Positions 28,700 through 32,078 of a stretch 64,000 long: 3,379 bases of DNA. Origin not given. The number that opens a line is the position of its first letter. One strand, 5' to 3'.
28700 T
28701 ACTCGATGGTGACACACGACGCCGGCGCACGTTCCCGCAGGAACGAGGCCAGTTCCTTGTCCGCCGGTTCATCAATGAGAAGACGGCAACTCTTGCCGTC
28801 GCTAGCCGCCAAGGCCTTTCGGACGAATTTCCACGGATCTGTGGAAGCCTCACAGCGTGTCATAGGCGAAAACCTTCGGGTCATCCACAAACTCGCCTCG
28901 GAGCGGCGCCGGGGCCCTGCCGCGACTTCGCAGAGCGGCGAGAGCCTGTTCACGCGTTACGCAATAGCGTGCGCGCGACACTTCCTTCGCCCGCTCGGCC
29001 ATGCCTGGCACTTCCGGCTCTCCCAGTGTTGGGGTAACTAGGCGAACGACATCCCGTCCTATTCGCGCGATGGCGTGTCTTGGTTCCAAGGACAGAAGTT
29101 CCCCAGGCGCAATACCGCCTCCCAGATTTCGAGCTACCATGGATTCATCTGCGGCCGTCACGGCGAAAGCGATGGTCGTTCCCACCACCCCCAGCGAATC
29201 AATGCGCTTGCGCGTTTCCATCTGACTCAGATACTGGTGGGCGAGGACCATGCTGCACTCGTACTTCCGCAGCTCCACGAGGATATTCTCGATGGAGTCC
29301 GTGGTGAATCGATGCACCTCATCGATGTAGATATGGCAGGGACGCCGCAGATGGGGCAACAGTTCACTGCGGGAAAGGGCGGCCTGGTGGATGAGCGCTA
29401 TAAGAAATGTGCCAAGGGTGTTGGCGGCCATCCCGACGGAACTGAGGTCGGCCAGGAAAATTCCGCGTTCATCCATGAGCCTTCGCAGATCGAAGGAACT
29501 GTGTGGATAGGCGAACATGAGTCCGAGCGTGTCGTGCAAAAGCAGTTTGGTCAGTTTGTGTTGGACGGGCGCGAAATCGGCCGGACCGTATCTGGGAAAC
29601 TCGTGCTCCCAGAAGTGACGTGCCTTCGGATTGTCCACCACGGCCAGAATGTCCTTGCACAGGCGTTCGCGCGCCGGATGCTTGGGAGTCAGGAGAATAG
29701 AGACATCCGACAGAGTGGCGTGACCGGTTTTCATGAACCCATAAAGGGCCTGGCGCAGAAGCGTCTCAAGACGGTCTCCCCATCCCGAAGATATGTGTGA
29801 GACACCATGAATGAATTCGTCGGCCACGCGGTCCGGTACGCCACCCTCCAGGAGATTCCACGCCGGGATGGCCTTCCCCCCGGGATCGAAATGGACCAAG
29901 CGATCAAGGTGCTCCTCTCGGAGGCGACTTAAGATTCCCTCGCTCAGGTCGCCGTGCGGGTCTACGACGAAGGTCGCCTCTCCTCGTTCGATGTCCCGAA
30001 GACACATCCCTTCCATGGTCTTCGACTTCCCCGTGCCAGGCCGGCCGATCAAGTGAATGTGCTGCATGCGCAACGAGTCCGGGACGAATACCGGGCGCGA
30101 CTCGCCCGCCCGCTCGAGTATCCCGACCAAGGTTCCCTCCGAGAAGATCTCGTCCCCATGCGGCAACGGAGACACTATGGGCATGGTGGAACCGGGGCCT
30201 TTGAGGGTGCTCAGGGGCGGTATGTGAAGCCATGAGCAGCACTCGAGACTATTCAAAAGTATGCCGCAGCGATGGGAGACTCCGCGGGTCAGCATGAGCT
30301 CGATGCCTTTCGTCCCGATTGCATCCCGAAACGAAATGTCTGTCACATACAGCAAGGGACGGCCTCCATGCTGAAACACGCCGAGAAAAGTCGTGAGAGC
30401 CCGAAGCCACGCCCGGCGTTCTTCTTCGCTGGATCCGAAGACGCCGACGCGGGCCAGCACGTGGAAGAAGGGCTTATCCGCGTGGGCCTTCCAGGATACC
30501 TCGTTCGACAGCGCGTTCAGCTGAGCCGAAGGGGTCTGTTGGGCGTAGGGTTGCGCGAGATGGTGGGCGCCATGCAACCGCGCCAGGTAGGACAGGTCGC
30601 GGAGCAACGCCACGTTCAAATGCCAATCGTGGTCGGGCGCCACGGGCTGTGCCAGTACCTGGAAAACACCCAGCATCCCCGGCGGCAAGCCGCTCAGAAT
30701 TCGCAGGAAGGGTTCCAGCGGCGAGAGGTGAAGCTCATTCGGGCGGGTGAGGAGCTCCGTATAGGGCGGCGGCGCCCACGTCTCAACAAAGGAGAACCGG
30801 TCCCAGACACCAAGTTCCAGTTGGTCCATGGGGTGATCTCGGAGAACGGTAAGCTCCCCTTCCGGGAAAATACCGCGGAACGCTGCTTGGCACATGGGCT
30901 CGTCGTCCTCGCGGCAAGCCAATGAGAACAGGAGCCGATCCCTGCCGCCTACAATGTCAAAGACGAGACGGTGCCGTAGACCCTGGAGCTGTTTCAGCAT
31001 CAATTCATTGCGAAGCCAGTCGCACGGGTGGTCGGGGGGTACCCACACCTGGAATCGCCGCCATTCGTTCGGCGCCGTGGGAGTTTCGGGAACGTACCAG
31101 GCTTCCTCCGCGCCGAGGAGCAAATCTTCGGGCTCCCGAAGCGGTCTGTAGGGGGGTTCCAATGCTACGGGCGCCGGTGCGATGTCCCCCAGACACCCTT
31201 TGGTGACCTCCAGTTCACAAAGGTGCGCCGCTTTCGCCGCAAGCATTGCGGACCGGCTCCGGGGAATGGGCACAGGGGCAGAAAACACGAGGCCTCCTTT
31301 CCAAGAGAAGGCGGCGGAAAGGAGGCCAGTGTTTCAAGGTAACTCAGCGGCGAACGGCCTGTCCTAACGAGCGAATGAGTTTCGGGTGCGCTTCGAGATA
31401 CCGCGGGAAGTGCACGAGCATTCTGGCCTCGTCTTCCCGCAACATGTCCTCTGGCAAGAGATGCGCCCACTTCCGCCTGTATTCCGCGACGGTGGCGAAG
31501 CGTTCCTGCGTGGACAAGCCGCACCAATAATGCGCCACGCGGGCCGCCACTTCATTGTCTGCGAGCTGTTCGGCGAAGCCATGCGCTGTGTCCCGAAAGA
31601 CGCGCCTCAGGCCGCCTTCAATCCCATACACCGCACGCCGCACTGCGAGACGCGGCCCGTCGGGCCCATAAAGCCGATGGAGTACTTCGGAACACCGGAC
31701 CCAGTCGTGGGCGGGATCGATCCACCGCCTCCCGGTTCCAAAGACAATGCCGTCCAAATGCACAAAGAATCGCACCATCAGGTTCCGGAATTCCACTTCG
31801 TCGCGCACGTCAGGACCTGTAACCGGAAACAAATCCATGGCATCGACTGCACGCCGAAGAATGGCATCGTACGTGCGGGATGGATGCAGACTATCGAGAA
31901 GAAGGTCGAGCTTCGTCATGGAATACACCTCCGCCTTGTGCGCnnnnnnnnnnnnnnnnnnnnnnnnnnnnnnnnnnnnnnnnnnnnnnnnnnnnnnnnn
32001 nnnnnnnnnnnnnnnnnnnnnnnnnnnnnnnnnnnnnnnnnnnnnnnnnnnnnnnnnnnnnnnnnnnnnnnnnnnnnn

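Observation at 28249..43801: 15-gene translationally coupled operon with two FtsK/HerA-family ATPases, Lon-like protease, kinase, beta-propeller and membrane protein: candidate undescribed conflict system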

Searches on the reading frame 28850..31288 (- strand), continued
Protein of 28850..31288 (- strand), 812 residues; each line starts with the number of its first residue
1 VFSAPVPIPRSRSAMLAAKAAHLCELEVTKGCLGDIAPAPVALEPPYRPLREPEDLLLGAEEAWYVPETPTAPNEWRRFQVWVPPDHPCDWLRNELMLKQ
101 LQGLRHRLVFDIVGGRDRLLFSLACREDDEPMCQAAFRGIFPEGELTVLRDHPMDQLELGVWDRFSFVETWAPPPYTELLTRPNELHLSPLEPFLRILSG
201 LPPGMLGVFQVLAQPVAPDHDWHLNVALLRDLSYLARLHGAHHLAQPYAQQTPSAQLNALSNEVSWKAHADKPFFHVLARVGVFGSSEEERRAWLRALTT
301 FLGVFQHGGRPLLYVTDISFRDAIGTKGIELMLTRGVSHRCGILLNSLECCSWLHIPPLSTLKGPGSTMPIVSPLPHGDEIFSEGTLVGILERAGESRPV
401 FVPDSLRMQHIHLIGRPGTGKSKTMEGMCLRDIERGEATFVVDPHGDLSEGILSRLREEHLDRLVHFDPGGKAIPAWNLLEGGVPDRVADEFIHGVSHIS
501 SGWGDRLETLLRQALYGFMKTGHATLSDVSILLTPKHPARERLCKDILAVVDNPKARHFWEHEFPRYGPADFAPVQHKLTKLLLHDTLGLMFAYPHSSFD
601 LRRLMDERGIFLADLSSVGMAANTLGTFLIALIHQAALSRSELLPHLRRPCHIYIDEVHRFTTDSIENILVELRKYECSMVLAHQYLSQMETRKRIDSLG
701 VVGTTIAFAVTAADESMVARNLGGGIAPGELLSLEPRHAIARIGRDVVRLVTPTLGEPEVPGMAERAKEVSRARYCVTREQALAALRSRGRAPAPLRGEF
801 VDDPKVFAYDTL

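Call 128: search_solved_structures(query=L011:16833-19682:+, max_evalue=0.001)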
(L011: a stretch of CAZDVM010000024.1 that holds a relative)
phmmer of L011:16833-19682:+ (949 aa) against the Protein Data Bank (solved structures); distinct sequences matched with E-value up to 0.001: 153 (the best 60 are shown).
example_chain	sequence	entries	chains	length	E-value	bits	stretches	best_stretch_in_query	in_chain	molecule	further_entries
6bog_A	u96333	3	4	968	1.8e-35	125.3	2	29-227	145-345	RNA polymerase-associated protein RapA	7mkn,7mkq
4s20_K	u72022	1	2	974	1.8e-35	125.2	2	29-229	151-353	RNA polymerase-associated protein RapA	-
7m8e_F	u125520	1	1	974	1.8e-35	125.2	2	29-227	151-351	RNA polymerase-associated protein RapA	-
8t0l_F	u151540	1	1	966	5.9e-35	123.5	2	20-227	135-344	RNA polymerase-associated protein RapA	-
8so8_A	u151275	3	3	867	1.2e-34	122.5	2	29-227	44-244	RNA polymerase-associated protein RapA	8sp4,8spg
9z04_A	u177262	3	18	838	3.5e-27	97.8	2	57-260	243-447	Lymphoid-specific helicase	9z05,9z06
7otq_K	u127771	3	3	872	7.4e-27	96.7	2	38-273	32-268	Chromodomain-helicase-DNA-binding protein 1-like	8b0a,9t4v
7epu_B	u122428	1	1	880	7.7e-27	96.7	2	38-273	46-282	Chromodomain-helicase-DNA-binding protein 1-like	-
7enn_K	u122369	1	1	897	8.2e-27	96.6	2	38-273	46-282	Chromodomain-helicase-DNA-binding protein 1-like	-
5jxr_A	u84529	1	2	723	1.1e-26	96.1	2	57-257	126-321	Chromatin-remodeling complex ATPase-like protein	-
6pwf_K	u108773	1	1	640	3.4e-26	94.5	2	57-257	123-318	chromatin remodeling factor ISWI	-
6iro_L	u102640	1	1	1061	5.7e-26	93.8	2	33-255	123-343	ISWI chromatin-remodeling complex ATPase ISW1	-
6jyl_K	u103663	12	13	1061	5.7e-26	93.8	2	33-255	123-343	ISWI chromatin-remodeling complex ATPase ISW1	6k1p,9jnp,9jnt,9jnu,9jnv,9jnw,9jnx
7x3t_V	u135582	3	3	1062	5.8e-26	93.8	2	33-255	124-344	ISWI chromatin-remodeling complex ATPase ISW1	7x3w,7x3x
9lj2_K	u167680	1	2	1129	7e-26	93.5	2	33-255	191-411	ISWI chromatin-remodeling complex ATPase ISW1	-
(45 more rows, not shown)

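Call 129: search_solved_structures(query=L037:18174-20156:+, max_evalue=0.001)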
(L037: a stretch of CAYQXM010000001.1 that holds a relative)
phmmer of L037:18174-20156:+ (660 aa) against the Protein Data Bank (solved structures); distinct sequences matched with E-value up to 0.001: 0.

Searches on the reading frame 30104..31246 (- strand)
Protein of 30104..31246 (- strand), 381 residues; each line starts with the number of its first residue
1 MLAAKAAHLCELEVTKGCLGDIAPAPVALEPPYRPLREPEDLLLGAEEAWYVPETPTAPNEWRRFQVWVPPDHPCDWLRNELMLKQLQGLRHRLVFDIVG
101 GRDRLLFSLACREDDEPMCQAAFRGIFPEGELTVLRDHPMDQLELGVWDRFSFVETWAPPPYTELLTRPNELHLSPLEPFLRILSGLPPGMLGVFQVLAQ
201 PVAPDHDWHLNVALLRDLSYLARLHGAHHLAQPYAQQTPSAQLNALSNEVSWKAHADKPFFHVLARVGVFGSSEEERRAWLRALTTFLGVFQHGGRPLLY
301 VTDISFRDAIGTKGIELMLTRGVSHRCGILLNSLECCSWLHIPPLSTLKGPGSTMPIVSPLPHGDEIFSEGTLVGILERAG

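Call 72: predict_structure(alignment_id=A6)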
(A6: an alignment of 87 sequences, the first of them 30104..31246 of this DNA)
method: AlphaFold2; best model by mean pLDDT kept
length: 381 residues; sequences in the alignment: 87
mean_pLDDT: 89.8   pTM: 0.89
mean pLDDT of the five models: 89.8, 88.8, 88.5, 88.5, 88.0
residues with pLDDT >= 90: 276; 70-90: 67; 50-70: 37; < 50: 1
segments of 3 or more residues with pLDDT < 50: none
pLDDT, mean of each block of 10 residues (from residue 1): 79 94 97 93 84 94 94 91 97 97 93 97 94 94 95 98 94 93 94 98 97 91 71 58 74 92 98 95 97 96 98 97 97 96 82 61 63 80 70
secondary structure, 60 per line:
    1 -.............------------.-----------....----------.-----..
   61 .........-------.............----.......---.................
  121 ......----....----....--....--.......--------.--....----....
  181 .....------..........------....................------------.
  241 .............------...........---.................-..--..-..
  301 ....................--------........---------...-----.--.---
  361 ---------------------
elements in order: H2-14 H39-42 E62-69 H77-89 E94-100 E104-112 H113-126 E131-134 H139-142 H145-148 E151-157 H169-172 H177-185 E192-201 H208-227 H240-253 E260-270 H274-290 E299-302 H303-320 E329-332 H333-336

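Call 75: fold_search(model_id=the predicted structure, library=pdb)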
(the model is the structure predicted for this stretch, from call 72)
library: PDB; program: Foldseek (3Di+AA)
matches with E <= 10: 539; with E <= 0.001: 9
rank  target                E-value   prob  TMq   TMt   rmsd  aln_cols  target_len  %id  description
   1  8rtd_P                2.0e-05  1.00  0.38  0.22   9.0       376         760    9  Stalk-Arches-IMC structure from the fully-assembled R388 type IV secretion system determined by cryo-EM. (released 2024-06-19)
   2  8rtd_h                2.1e-05  1.00  0.42  0.36   7.6       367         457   10  Stalk-Arches-IMC structure from the fully-assembled R388 type IV secretion system determined by cryo-EM. (released 2024-06-19)
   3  8rtd_g                6.3e-05  1.00  0.38  0.21   8.3       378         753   10  Stalk-Arches-IMC structure from the fully-assembled R388 type IV secretion system determined by cryo-EM. (released 2024-06-19)
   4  7o42_A                6.7e-05  1.00  0.43  0.20   7.8       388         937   10  TrwK/VirB4unbound trimer of dimers complex (with Hcp1) from the R388 type IV secretion system determined by cryo-EM. (released 2022-06-22)
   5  7o43_B                7.1e-05  1.00  0.40  0.22   7.4       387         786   12  TrwK/VirB4unbound dimer complex from R388 type IV secretion system determined by cryo-EM. (released 2022-06-22)
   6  7o41_B                8.9e-05  1.00  0.39  0.24   8.2       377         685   11  Hexameric composite model of the Inner Membrane Complex (IMC) with the Arches from the fully-assembled R388 type IV se (released 2022-06-22)
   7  8rtb_A                2.5e-04  1.00  0.40  0.23   7.4       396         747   11  Extended inner membrane complex (IMC) protomer structure (TrwM/VirB3-TrwK/VirB4-TrwI/VirB6-TrwG/VirB8-TrwE/VirB10) fro (released 2024-06-19)
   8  8rtd_O                2.5e-04  1.00  0.40  0.22   7.4       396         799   11  Stalk-Arches-IMC structure from the fully-assembled R388 type IV secretion system determined by cryo-EM. (released 2024-06-19)
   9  8rtd_T                2.5e-04  1.00  0.40  0.21   7.4       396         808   11  Stalk-Arches-IMC structure from the fully-assembled R388 type IV secretion system determined by cryo-EM. (released 2024-06-19)
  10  7o41_A                1.2e-03  0.99  0.33  0.19  10.5       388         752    9  Hexameric composite model of the Inner Membrane Complex (IMC) with the Arches from the fully-assembled R388 type IV se (released 2022-06-22)
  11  4pzf_D                1.3e-02  0.69  0.25  0.20  10.0       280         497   12  Berberine bridge enzyme G164A variant, a reticuline dehydrogenase (released 2014-04-23)
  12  4pzf_B                1.7e-02  0.75  0.25  0.20  10.3       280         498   12  Berberine bridge enzyme G164A variant, a reticuline dehydrogenase (released 2014-04-23)
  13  2ipi_A                1.8e-02  0.85  0.29  0.23   9.5       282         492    9  Crystal Structure of Aclacinomycin Oxidoreductase (released 2007-01-23)
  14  3dtz_A                4.7e-02  0.12  0.13  0.21  19.9       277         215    9  Crystal structure of Putative Chlorite dismutase TA0507 (released 2008-08-05)
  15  9h92_A                5.9e-02  0.41  0.28  0.24  12.4       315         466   11  FAD-dependent oxidase sorD (released 2025-03-19)
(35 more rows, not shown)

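Call 92: fold_search(model_id=the predicted structure, library=viral)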
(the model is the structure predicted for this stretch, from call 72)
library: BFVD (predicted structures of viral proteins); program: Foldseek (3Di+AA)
matches with E <= 10: 348; with E <= 0.001: 6
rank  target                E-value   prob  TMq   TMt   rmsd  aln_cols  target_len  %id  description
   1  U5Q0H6                4.4e-14  1.00  0.57  0.40   5.2       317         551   12  Uncharacterized protein [Bacillus phage Slash]
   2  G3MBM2                3.4e-13  1.00  0.54  0.27   7.5       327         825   13  Gp156 [Bacillus phage G]
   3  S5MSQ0                4.3e-13  1.00  0.57  0.25  11.9       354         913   12  Lipid A export ATP-binding/permease protein Msb [Bacillus phage JL]
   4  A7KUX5                3.9e-09  1.00  0.36  0.19  10.8       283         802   13  (no name in the UniProt tables at hand)
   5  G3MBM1                2.2e-07  1.00  0.41  0.31   7.6       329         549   10  Gp155 [Bacillus phage G]
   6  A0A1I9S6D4            2.5e-07  1.00  0.42  0.48   6.0       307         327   12  (no name in the UniProt tables at hand)
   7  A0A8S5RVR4            1.4e-03  0.99  0.38  0.35   7.9       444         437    8  Component of type IV transporter system [Siphoviridae sp. ctHip2]
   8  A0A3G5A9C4            5.8e-02  0.80  0.28  0.21   9.2       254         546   11  FAD-binding oxidoreductase [Hyperionvirus sp.]
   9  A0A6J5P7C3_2          5.8e-02  0.09  0.14  0.06  21.7       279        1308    9  Uncharacterized protein [uncultured Caudovirales phage]
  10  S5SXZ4                1.3e-01  0.08  0.11  0.15  18.9       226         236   14  (no name in the UniProt tables at hand)
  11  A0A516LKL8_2          1.5e-01  0.08  0.15  0.07  20.0       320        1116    7  (no name in the UniProt tables at hand)
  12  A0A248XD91            2.0e-01  0.13  0.12  0.12  16.5       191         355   12  Recombination-associated protein RdgC [Klebsiella phage YMC16/01/N133_KPN_BP]
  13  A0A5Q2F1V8            2.0e-01  0.06  0.10  0.10  20.4       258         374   12  Recombination-associated protein RdgC [Serratia phage JS26]
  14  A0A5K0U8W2            2.8e-01  0.06  0.16  0.20  16.9       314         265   11  Uncharacterized protein [Yasminevirus sp. GU-2018]
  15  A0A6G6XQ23            2.8e-01  0.03  0.10  0.04  20.0       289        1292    8  (no name in the UniProt tables at hand)
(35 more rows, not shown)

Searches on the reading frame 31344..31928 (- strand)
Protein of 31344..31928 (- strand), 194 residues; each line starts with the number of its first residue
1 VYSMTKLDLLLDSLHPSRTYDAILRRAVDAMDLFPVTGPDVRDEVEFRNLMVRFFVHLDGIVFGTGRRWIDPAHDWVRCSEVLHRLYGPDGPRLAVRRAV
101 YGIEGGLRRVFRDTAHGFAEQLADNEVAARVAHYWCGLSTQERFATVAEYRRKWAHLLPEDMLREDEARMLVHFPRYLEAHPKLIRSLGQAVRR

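Call 6: search_protein_families(library=pfam, max_evalue=0.1, proteins=[window:31344-31928:-])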
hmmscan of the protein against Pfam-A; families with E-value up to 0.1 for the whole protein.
window:31344-31928:- (194 aa): 1 family
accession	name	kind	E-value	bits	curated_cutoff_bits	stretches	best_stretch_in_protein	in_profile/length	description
PF11898.13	DUF3418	-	0.003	16.7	25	1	138-185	459-505/582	Domain of unknown function (DUF3418)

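Call 38: search_protein_families(library=phrogs, max_evalue=0.01, proteins=[window:31344-31928:-])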
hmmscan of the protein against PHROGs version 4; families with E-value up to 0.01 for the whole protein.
window:31344-31928:- (194 aa): 0 families

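Call 77: search_solved_structures(query=A7, max_evalue=1)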
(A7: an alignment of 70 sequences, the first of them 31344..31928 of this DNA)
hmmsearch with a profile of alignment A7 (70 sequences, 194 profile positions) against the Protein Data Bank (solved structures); distinct sequences matched with E-value up to 1: 29.
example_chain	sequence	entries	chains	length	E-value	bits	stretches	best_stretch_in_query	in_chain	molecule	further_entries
4l9m_A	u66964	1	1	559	0.21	14.3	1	13-52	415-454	RAS guanyl-releasing protein 1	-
6dj3_A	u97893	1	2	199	0.32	13.7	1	133-188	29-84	Metal transporter CNNM2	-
3u10_A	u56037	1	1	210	0.36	13.5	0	23-59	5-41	Potassium/sodium hyperpolarization-activated cyclic nucleotide-gated channel 2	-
1gyj_A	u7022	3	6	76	0.43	13.3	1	157-187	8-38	HYPOTHETICAL PROTEIN YDCE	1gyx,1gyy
8xji_L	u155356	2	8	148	0.44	13.2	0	92-132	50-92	Calmodulin-1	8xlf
6jii_C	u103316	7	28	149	0.45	13.2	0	92-132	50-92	Calmodulin-1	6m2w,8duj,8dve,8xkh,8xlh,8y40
5tp5_A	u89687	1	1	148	0.47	13.1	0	109-133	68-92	Calmodulin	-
5tp6_A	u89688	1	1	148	0.54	12.9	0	109-133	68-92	Calmodulin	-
6n7e_A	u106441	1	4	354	0.56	12.9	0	133-188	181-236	Metal transporter CNNM2,Metal transporter CNNM2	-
9k85_A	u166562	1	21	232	0.57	12.9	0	3-51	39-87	Fiber-n6-Zn1-HEHE-46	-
5jth_A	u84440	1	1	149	0.65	12.7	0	108-132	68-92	Calmodulin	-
6ui4_B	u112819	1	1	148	0.68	12.6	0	95-132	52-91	Calmodulin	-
4qnh_R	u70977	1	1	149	0.69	12.6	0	109-131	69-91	Calmodulin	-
5oeo_A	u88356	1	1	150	0.72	12.5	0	108-131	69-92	Calmodulin-1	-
4hex_A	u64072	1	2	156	0.74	12.5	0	110-131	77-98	Calmodulin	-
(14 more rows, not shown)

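Call 95: search_protein_families(library=padloc, max_evalue=0.01, proteins=[window:31344-31928:-])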
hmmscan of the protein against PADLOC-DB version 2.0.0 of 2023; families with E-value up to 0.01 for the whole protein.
window:31344-31928:- (194 aa): 0 families
